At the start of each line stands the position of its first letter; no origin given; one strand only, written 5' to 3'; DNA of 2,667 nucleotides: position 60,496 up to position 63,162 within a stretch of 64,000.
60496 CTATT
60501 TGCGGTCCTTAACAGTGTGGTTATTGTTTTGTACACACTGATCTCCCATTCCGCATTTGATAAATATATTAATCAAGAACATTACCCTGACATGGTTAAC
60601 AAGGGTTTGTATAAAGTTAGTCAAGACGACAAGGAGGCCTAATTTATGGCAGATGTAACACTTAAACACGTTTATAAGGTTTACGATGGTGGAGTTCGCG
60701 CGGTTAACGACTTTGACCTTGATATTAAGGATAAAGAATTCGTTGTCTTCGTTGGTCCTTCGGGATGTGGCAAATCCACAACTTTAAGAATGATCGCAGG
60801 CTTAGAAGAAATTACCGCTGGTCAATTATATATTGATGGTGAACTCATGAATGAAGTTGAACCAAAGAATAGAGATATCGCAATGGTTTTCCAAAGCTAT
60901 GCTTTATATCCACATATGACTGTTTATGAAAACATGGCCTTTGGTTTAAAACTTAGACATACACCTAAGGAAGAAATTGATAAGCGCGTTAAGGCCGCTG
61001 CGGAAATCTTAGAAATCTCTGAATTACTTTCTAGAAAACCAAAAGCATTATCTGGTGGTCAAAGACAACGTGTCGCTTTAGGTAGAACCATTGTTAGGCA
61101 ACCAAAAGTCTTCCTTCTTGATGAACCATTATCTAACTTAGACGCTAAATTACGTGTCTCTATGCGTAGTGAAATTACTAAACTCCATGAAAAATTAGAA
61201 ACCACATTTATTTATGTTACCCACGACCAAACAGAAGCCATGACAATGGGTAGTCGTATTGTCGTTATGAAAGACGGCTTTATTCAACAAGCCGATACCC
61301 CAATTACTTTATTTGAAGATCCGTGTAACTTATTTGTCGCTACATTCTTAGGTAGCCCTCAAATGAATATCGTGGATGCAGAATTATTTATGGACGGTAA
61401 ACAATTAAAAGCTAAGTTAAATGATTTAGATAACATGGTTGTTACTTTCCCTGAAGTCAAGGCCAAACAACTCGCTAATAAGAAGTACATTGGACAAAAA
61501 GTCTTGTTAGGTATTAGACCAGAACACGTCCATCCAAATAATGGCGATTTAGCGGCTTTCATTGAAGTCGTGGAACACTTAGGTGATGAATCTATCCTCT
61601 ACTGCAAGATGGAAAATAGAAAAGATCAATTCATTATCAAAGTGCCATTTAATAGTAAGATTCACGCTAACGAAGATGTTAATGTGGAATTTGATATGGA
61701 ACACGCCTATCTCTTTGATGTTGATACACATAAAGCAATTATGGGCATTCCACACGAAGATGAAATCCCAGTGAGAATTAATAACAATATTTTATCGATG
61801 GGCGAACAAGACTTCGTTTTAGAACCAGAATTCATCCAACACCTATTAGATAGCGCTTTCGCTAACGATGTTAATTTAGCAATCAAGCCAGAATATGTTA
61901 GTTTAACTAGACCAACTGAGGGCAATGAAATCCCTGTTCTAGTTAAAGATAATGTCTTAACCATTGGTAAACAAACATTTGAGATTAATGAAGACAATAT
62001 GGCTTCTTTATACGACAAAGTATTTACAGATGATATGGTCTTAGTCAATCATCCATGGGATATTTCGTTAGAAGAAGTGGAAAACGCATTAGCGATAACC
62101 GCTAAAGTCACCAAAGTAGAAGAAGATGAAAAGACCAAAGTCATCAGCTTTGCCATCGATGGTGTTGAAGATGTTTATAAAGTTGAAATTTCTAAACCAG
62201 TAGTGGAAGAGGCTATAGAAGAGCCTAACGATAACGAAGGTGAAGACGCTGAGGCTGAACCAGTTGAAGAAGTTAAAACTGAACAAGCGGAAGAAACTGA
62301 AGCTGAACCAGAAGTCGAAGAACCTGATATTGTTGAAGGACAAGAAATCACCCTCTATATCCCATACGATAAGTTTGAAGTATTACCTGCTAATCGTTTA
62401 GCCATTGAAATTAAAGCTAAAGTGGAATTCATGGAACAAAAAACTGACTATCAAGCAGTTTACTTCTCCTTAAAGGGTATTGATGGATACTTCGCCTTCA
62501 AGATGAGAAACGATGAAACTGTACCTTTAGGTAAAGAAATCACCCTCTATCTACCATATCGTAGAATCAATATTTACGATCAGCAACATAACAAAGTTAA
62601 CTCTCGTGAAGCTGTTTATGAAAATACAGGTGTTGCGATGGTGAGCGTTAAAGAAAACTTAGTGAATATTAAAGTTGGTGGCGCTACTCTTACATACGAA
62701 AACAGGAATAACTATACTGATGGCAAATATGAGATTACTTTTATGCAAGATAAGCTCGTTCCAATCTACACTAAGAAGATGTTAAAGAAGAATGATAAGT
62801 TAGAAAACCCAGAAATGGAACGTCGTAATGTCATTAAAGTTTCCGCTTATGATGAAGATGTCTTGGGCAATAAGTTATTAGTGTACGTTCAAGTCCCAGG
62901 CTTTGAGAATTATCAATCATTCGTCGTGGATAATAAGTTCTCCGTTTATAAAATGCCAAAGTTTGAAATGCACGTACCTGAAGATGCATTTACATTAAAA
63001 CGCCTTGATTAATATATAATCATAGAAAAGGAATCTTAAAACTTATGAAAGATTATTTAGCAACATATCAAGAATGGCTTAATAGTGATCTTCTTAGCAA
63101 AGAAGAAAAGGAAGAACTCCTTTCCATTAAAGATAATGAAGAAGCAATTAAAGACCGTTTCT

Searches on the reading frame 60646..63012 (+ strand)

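Call 57: search_protein_families(library=pfam, proteins=[window:60646-63012:+], max_evalue=0.0001)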
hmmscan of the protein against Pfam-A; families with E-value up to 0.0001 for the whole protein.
window:60646-63012:+ (788 aa): 5 families
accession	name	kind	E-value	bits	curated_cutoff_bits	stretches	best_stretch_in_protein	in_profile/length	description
PF00005.33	ABC_tran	-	1.5e-33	116.7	25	1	21-162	2-136/137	ABC transporter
PF17912.7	OB_MalK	-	6.2e-12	46.6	27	1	236-295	1-53/53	MalK OB fold domain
PF08402.16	TOBE_2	-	9.8e-10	38.9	21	1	288-357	1-76/76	TOBE domain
PF02463.25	SMC_N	-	7.7e-05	22.7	40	0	29-205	23-209/220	RecF/RecN/SMC N terminal domain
PF03215.21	Rad17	-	8.2e-05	23.1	23.8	0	25-114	40-125/186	Rad17 P-loop domain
